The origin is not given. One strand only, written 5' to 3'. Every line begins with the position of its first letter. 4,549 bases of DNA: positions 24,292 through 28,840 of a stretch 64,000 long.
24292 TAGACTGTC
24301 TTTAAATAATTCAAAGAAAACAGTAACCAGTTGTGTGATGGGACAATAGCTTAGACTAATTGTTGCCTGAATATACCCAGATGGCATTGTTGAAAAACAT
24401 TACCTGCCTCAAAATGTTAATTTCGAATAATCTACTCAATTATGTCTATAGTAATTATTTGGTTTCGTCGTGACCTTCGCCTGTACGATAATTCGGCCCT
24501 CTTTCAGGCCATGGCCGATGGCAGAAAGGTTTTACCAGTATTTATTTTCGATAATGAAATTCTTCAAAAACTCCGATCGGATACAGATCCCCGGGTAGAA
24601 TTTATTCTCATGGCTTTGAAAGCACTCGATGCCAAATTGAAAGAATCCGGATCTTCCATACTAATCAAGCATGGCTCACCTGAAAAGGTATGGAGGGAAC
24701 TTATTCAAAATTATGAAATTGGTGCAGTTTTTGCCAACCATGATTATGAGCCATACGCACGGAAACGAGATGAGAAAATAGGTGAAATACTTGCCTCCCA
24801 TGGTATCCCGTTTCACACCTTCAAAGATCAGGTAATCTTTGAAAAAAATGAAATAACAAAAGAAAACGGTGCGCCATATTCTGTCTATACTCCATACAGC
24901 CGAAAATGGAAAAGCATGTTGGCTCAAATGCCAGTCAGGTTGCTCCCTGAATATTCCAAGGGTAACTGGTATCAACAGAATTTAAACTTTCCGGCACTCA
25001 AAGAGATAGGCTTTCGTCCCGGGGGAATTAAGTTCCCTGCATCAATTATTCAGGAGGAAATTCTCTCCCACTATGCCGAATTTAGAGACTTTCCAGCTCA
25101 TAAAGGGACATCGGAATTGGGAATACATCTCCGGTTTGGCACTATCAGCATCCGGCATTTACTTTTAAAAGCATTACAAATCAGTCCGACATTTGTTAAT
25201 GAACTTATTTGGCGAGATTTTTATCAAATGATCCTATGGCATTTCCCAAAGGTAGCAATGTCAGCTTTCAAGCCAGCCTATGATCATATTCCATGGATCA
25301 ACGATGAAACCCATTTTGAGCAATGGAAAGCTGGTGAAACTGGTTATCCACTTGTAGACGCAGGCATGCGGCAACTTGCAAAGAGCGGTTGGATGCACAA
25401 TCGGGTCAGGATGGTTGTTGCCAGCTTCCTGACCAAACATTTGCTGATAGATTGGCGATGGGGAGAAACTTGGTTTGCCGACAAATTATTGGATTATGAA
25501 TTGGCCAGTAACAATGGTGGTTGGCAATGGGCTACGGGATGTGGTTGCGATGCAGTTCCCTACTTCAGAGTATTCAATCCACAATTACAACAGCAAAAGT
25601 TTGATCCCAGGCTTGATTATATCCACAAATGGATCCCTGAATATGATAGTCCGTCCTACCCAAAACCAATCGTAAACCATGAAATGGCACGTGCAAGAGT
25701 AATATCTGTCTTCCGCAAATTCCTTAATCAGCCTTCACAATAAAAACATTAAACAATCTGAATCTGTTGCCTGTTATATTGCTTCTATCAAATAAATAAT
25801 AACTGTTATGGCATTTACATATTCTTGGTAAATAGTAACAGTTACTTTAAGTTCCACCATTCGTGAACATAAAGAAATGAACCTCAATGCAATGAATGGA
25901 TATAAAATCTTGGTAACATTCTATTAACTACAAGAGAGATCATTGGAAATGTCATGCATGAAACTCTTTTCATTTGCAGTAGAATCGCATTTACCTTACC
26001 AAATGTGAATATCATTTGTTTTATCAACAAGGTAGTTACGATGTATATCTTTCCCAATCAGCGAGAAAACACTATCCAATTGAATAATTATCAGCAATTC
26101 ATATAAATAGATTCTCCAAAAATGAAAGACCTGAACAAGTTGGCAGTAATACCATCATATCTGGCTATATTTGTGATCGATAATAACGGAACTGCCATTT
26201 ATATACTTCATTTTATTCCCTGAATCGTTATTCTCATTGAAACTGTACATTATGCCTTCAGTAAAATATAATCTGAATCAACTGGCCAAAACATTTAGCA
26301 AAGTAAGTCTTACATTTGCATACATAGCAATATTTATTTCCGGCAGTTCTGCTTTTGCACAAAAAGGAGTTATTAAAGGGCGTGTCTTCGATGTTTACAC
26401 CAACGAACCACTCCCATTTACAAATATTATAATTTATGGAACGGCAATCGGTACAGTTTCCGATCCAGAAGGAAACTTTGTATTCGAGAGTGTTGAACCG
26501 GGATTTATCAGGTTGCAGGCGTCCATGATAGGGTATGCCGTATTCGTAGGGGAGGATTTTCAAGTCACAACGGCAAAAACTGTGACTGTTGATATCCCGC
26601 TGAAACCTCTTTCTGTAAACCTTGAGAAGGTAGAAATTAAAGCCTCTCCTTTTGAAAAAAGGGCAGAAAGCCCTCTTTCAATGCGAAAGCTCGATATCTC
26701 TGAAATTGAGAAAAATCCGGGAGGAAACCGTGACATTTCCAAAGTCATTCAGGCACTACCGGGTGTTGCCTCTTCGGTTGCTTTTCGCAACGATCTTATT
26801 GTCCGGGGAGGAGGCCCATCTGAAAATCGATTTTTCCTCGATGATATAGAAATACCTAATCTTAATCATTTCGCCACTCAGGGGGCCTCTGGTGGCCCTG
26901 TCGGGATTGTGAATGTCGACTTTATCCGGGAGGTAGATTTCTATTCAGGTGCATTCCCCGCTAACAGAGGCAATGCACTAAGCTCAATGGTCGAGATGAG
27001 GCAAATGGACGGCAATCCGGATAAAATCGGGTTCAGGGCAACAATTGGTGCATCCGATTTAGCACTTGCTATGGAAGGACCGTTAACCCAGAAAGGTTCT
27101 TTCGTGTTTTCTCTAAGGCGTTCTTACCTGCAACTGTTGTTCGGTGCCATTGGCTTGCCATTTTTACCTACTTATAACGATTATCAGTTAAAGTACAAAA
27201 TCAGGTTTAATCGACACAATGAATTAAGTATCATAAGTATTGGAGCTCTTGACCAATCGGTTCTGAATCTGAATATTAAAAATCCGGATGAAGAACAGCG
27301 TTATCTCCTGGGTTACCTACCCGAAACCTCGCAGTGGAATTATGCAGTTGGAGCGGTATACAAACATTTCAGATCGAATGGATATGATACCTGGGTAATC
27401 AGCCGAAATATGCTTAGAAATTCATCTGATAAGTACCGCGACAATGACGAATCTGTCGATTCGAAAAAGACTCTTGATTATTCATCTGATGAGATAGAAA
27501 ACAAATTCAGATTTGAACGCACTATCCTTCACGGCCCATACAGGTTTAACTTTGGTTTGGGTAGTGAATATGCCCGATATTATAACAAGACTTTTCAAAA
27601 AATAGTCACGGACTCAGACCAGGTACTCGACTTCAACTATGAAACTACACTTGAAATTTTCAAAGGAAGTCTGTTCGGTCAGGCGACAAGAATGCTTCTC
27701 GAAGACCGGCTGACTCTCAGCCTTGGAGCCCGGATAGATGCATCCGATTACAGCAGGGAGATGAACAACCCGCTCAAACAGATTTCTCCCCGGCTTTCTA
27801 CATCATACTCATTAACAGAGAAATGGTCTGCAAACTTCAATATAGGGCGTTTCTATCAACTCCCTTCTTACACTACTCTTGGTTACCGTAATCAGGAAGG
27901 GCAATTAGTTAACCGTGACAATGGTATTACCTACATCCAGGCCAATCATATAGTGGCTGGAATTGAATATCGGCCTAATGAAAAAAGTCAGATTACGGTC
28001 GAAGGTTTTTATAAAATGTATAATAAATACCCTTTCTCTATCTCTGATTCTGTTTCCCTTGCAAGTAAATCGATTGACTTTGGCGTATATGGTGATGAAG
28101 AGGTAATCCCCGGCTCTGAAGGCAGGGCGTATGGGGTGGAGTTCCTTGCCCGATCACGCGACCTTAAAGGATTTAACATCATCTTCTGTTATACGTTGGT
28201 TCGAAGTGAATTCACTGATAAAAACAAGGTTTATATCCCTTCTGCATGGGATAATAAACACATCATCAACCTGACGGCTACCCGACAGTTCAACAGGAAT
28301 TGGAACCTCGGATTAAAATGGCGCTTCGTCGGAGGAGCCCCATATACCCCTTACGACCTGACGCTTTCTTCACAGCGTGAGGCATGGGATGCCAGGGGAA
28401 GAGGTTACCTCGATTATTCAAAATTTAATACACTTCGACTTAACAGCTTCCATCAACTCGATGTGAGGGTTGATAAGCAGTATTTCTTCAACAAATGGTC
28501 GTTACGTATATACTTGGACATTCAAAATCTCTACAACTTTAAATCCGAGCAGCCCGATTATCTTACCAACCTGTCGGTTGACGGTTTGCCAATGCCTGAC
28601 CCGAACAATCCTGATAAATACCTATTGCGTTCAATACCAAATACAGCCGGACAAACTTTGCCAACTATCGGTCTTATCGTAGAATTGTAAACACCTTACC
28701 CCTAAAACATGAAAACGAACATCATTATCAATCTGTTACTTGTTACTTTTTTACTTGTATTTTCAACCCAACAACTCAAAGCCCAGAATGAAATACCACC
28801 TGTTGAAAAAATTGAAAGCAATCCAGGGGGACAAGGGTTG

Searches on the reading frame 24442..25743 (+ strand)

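Call 93: search_protein_families(library=pfam, proteins=[window:24442-25743:+], max_evalue=0.00001)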
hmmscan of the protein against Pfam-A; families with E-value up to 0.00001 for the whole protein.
window:24442-25743:+ (433 aa): 2 families
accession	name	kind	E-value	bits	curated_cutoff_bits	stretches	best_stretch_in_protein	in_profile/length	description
PF03441.19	FAD_binding_7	-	3.4e-72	242.6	27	1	251-402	1-154/203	FAD binding domain of DNA photolyase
PF00875.24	DNA_photolyase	-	1.1e-44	152.7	26.6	1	4-161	1-157/164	DNA photolyase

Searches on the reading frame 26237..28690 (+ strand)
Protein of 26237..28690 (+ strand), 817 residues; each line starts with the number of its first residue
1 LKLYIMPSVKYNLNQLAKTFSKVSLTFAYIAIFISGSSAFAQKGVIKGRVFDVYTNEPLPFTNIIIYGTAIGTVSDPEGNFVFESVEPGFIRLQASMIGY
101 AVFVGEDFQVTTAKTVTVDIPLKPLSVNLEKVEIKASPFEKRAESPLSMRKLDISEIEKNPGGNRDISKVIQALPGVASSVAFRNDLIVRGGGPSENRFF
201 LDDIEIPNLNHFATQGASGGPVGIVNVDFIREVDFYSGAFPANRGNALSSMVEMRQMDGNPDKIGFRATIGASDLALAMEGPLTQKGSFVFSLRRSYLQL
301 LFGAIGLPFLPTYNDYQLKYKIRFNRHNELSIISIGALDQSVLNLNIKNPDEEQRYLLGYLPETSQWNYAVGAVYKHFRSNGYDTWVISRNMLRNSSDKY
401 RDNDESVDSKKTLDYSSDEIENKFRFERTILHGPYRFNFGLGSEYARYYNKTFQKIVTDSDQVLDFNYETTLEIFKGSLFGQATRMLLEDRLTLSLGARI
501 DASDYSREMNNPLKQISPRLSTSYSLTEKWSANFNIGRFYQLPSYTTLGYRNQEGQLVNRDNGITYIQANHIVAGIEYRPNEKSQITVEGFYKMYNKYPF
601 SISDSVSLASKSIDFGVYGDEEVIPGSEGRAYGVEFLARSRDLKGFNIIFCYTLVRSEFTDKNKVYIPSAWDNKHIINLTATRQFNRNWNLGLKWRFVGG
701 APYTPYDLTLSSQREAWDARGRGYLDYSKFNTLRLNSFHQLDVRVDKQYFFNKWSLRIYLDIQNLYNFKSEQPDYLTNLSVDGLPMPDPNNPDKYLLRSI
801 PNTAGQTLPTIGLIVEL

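Call 93: search_protein_families(library=pfam, proteins=[window:26237-28690:+], max_evalue=0.00001)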
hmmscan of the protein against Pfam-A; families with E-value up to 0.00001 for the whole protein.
window:26237-28690:+ (817 aa): 3 families
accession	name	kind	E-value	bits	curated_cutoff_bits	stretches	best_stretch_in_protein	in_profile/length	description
PF13715.12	CarbopepD_reg_2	-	3.9e-14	52.9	32.2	1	46-132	1-86/88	CarboxypepD_reg-like domain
PF13620.12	CarboxypepD_reg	-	2.3e-13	50.7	32.3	1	46-122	2-81/82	Carboxypeptidase regulatory-like domain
PF07715.20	Plug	-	1.8e-06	28.8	23.9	1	143-245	3-100/107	TonB-dependent Receptor Plug Domain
